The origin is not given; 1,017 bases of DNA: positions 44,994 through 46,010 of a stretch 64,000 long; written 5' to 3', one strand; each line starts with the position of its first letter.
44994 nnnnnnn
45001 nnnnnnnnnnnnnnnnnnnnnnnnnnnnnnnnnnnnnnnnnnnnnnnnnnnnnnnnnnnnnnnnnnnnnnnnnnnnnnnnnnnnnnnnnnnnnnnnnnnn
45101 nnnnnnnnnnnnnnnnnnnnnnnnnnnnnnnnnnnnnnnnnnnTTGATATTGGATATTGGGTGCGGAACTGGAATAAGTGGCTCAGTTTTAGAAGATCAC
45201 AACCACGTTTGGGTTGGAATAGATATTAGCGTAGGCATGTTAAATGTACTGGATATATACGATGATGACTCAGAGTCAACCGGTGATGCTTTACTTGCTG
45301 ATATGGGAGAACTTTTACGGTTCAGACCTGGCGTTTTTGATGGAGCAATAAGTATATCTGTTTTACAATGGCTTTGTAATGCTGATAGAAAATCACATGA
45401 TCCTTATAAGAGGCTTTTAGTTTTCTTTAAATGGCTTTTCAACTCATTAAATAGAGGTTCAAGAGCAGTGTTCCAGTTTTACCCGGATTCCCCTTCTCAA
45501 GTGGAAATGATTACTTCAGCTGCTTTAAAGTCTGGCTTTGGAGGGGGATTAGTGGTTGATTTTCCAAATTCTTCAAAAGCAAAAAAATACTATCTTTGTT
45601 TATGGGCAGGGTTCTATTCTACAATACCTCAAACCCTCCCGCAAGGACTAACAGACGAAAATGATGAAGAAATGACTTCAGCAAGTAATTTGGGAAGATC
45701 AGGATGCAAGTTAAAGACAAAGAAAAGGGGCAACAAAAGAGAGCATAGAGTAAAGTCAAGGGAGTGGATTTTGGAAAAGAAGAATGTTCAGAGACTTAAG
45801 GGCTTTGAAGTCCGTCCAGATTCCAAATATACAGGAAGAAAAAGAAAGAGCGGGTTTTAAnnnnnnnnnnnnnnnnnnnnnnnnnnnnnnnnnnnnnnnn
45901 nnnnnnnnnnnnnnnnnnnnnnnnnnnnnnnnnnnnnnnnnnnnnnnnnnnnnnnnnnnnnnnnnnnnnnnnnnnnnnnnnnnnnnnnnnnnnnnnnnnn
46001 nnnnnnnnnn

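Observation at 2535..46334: Locus-wide pattern: 44-63 nt GTAAGT introns, 5'-biased micro-exons, ORF-track blind spots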

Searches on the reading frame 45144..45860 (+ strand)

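Call 38: search_protein_families(library=pfam, proteins=[window:45144-45860:+], max_evalue=0.001)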
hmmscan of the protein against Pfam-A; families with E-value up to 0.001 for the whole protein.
window:45144-45860:+ (238 aa): 5 families
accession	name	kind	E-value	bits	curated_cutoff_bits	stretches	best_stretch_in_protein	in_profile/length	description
PF12589.13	WBS_methylT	-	1.1e-20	74.5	21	1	153-235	1-81/82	Methyltransferase involved in Williams-Beuren syndrome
PF08241.18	Methyltransf_11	-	1.3e-08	35.8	21.2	1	3-81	1-75/95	Methyltransferase domain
PF13649.12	Methyltransf_25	-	1.4e-08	35.8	27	1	2-83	1-83/97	Methyltransferase domain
PF08242.18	Methyltransf_12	-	6.6e-06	27.2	30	1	3-82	1-81/98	Methyltransferase domain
PF13489.12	Methyltransf_23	-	0.00089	19.5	27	0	2-112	26-118/164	Methyltransferase domain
